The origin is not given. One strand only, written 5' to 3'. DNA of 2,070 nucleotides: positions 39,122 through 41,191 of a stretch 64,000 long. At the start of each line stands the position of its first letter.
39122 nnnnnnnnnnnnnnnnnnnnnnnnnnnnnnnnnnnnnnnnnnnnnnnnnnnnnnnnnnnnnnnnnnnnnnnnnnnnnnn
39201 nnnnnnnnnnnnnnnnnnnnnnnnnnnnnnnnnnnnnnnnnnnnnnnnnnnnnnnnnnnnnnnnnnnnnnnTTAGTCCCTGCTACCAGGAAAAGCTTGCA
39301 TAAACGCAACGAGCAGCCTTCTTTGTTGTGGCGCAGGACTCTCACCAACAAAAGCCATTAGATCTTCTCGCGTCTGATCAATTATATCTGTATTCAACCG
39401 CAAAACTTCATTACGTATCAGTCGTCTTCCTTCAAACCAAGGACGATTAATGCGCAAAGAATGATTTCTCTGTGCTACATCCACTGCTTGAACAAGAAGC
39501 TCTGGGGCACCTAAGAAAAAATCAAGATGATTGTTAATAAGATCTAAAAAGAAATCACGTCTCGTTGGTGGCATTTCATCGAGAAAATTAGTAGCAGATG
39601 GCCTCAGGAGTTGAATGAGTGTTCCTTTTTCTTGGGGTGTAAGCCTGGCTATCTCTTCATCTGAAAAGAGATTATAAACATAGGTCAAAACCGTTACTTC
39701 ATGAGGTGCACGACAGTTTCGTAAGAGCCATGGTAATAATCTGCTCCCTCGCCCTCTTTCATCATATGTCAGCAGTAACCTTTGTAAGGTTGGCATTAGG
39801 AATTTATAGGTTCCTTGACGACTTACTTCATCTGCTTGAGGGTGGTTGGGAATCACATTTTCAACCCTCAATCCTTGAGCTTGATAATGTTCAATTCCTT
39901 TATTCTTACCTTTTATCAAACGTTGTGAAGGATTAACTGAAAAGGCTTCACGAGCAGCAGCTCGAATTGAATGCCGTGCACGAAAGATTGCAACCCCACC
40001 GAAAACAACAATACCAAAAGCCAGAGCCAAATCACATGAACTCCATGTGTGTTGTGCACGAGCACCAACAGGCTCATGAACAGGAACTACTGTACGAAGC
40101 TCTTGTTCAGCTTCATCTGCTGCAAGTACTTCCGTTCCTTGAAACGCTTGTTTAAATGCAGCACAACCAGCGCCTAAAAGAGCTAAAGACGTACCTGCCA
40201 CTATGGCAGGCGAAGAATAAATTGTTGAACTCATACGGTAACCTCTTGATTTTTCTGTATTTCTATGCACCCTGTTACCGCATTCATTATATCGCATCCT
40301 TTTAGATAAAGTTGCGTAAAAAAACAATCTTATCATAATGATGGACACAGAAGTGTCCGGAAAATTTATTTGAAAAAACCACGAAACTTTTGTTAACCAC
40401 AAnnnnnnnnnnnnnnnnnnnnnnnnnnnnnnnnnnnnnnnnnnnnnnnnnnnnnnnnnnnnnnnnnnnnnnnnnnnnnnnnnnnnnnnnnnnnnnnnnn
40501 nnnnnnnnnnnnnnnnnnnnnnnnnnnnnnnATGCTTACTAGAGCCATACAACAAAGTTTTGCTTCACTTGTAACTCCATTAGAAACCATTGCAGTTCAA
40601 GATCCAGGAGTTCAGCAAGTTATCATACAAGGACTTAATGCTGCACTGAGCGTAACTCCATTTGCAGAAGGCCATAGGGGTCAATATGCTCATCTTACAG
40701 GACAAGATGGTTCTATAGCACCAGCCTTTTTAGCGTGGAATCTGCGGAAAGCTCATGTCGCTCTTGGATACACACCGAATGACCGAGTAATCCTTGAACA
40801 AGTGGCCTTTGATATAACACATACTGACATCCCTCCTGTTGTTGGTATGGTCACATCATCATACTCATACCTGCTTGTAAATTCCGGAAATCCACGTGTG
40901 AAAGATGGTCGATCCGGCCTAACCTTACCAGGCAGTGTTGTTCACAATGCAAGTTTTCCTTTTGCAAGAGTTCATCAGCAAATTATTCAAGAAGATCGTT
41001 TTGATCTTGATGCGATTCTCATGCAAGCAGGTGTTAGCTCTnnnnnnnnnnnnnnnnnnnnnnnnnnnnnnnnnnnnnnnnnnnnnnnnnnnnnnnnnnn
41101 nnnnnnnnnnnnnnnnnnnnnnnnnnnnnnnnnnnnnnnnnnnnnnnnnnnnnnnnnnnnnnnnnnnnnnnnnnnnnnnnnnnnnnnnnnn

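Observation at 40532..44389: Tandem array of 'orphan alpha-CTD' paralogues: an unrecognisable N-domain fused to the RNA polymerase alpha C-terminal domain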

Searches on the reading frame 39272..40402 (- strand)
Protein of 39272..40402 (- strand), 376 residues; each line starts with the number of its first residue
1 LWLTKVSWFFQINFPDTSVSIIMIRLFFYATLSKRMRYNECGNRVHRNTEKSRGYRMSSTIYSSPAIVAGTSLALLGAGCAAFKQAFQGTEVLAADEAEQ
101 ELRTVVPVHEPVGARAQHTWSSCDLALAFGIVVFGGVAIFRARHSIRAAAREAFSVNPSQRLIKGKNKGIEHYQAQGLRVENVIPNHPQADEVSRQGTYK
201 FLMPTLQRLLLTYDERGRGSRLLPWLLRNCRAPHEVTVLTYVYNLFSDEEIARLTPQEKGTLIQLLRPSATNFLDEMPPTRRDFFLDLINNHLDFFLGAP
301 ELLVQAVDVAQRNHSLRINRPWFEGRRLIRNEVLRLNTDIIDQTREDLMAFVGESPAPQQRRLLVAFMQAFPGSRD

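Call 3: search_protein_families(library=pfam, proteins=[window:39272-40402:-], max_evalue=0.1)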
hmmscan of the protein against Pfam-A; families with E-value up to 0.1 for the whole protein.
window:39272-40402:- (376 aa): 0 families

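Call 4: search_protein_families(library=ncbifam, proteins=[window:39272-40402:-], max_evalue=0.1)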
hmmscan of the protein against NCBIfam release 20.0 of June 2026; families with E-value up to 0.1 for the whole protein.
window:39272-40402:- (376 aa): 0 families

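Call 51: search_protein_families(library=padloc, proteins=[window:39272-40402:-], max_evalue=0.01)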
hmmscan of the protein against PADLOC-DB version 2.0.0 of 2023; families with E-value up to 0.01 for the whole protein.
window:39272-40402:- (376 aa): 0 families

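Call 52: search_protein_families(library=phrogs, proteins=[window:39272-40402:-], max_evalue=0.01)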
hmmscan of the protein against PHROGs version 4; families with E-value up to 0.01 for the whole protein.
window:39272-40402:- (376 aa): 0 families

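Call 60: search_protein_families(library=pfam, proteins=[window:39272-40402:-], max_evalue=10)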
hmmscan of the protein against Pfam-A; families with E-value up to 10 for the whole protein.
window:39272-40402:- (376 aa): 1 family
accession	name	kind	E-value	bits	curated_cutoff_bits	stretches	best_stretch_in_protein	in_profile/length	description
PF18106.7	Rol_Rep_N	-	0.22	12.2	23.7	1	9-88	6-79/91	Rolling Circle replication initiation protein N-terminal domain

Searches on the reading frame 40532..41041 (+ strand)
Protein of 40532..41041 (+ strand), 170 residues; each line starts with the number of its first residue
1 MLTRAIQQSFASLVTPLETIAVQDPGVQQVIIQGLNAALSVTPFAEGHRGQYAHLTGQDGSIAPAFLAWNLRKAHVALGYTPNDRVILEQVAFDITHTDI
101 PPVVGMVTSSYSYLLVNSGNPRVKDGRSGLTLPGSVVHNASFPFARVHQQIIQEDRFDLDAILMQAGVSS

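Call 13: find_homologous_proteins(query=A2, max_evalue=0.01)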
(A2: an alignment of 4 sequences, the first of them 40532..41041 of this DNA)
Query A2 (4 sequences) (170 aa, profile of the alignment): 3 proteins with E <= 0.01 among 3200 candidates.
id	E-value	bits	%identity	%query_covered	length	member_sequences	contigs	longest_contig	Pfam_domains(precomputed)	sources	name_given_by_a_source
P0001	3.4e-81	289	100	100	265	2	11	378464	PF03118.22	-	-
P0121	2.8e-76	273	34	98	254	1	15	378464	PF03118.22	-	-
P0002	6.8e-73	262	45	99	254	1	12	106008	PF03118.22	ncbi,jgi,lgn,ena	-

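Call 17: find_related_loci(query=window:40532-41041:+, collection=genome_contigs, flank=10000)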
Query window:40532-41041:+ (170 aa) in genome_contigs; peptide patterns used: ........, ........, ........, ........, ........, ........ (x = any residue, [..] = any of these).
156 stretches matched a pattern, but none encodes a relative of the query by tblastn (E <= 1e-3).

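Call 22: search_protein_representatives(alignment_id=A2)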
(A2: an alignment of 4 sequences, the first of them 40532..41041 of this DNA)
Query: 4 sequences, 169 profile positions. Proteins with E-value up to 0.001 (for the whole library): 4; up to 1e-10: 3; up to 1e-30: 3. The best 4 are listed.
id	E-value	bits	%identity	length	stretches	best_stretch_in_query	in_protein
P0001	1.1e-81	288.7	-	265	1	1-168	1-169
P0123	2.0e-79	281.3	-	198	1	1-168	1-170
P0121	9.0e-77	272.6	-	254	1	1-168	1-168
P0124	2.8e-09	53.0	-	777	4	36-104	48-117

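Call 36: predict_structure(alignment_id=A2)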
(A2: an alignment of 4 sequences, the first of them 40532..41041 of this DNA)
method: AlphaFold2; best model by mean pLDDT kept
length: 170 residues; sequences in the alignment: 4
mean_pLDDT: 48.2   pTM: 0.47
mean pLDDT of the five models: 48.2, 46.9, 38.9, 36.0, 33.1
residues with pLDDT >= 90: 0; 70-90: 18; 50-70: 49; < 50: 103
segments of 3 or more residues with pLDDT < 50: 1-6, 56-61, 73-103, 110-114, 116-170
pLDDT, mean of each block of 10 residues (from residue 1): 50 70 74 69 58 51 61 43 36 34 52 44 31 31 35 39 40
secondary structure, 60 per line:
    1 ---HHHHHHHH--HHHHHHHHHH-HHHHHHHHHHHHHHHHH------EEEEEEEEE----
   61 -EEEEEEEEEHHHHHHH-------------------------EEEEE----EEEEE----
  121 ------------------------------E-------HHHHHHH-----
elements in order: H4-11 H14-23 H25-41 E48-56 E62-70 H71-77 E103-107 E112-116 H159-165

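Call 37: search_protein_families(library=pfam, alignment_id=A2, max_evalue=10)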
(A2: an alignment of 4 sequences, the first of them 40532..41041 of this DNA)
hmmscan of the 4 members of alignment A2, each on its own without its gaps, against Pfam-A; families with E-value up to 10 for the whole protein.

A. member 1, window:40532-41041:+ (170 aa): 1 family
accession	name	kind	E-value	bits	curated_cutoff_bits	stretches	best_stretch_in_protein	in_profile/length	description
PF15834.10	THEG4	-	0.2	12.1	27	1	81-118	139-173/201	Testis highly expressed protein 4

B. families by the number of members that match (of 4 scanned): 2 families
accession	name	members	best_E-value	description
PF15834.10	THEG4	1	0.2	Testis highly expressed protein 4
PF22776.1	K_trans_C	1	0.25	K+ potassium transporter C-terminal domain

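Call 38: search_solved_structures(query=A2, max_evalue=10)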
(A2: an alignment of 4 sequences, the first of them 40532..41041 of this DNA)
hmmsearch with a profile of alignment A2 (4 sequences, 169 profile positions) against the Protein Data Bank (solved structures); distinct sequences matched with E-value up to 10: 2.
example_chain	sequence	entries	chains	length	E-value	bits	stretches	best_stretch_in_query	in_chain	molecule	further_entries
2k27_A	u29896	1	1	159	0.36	13.5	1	55-91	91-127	Paired box protein Pax-8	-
6wrv_D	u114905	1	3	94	0.74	12.5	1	74-120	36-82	Computationally designed protein 3DS18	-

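Call 59: search_protein_families(library=pfam, proteins=[P0124], max_evalue=0.01)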
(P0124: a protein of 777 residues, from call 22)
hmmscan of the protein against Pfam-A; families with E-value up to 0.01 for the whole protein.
P0124 (777 aa): 5 families
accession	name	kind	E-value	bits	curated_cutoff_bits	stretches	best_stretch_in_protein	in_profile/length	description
PF12565.13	DUF3747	-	1.6e-06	28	25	0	53-98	82-127/175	Protein of unknown function (DUF3747)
PF09459.16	EB_dh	-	0.00021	21.9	33.3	0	216-271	174-224/236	Ethylbenzene dehydrogenase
PF21241.2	UvsW_N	-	0.0012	19.6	25.3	0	147-190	1-44/81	DNA helicase UvsW, N-terminal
PF20932.3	Dicer_dsRBD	-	0.0037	18.2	26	0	736-769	31-64/89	Dicer, dsRNA-binding domain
PF24912.1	SH3_TNRC18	-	0.0071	16.5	27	0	121-149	5-33/58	TNRC18-like,(4.1.1) SH3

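Call 66: fold_search(model_id=the predicted structure, library=pdb)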
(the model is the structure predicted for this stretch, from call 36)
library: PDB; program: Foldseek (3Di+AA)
matches with E <= 10: 865; with E <= 0.001: 0
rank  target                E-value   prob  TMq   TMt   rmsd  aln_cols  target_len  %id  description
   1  1uzx_A                1.3e-01  0.44  0.20  0.23   9.4        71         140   11  A complex of the Vps23 UEV with ubiquitin (released 2004-03-30)
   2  3r3q                  2.4e-01  0.30  0.28  0.30   8.9       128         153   13  Crystal structure of the yeast Vps23 UEV domain (released 2011-05-04)
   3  7ne5                  4.0e-01  0.30  0.14  0.04   1.3        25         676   24  catalytically non active S532A mutant of oligopeptidase B from S. proteomaculans with modified hinge region (released 2021-03-31)
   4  7ywp                  4.5e-01  0.30  0.14  0.04   1.2        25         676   24  Closed conformation of Oligopeptidase B from Serratia proteomaculans with covalently bound TCK (released 2023-02-22)
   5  7zjz                  4.5e-01  0.28  0.14  0.04   1.3        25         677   24  catalytically non active S532A mutant of oligopeptidase B from S. proteomaculans (released 2023-01-18)
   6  7ne7                  4.8e-01  0.28  0.14  0.04   1.3        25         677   24  oligopeptidase B from S. proteomaculans with modified hinge region in complex with N-[(1S)-5-amino-1-(chloroacetyl)penty (released 2021-02-17)
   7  8z29_B                5.1e-01  0.09  0.14  0.06  18.1        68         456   10  Crystal structure of apo Aspergillus terreus glutamate dehydrogenase (AtGDH) deletion mutant (T262-A263) (released 2025-03-05)
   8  6yei_A                5.1e-01  0.04  0.12  0.06  15.4        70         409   16  Arabidopsis thaliana glutamate dehydrogenase isoform 1 in complex with NAD (released 2020-05-20)
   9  6dhk_A                5.5e-01  0.06  0.13  0.05  20.3        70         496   16  Bovine glutamate dehydrogenase complexed with ADP (released 2018-07-25)
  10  7ne4                  5.8e-01  0.25  0.14  0.04   1.2        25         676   24  E125A mutant of oligopeptidase B from S. proteomaculans with modified hinge region (released 2021-03-03)
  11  7b1x_A                6.2e-01  0.12  0.17  0.11  10.2        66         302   14  Crystal structure of cold-active esterase PMGL3 from permafrost metagenomic library (released 2021-11-03)
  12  6oaj_B                6.7e-01  0.11  0.13  0.25  12.5        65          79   12  HUaE34K 19bp SYM DNA (released 2020-03-18)
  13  3mun_A                7.1e-01  0.20  0.15  0.04   3.7        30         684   20  APPEP_PEPCLOSE closed state (released 2011-05-18)
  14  8z2a_A                7.1e-01  0.08  0.14  0.06  17.7        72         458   15  Crystal structure of Aspergillus terreus glutamate dehydrogenase (AtGDH) with sequential mutations (released 2025-03-05)
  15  3brb_A                8.6e-01  0.11  0.14  0.10   8.9        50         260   16  Crystal structure of catalytic domain of the proto-oncogene tyrosine-protein kinase MER in complex with ADP (released 2008-01-22)
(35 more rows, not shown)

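Call 75: find_related_loci(query=window:40532-41041:+, collection=viral_contigs, flank=5000)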
Query window:40532-41041:+ (170 aa) in viral_contigs; peptide patterns used: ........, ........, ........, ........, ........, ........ (x = any residue, [..] = any of these).
7 stretches matched a pattern, but none encodes a relative of the query by tblastn (E <= 1e-3).
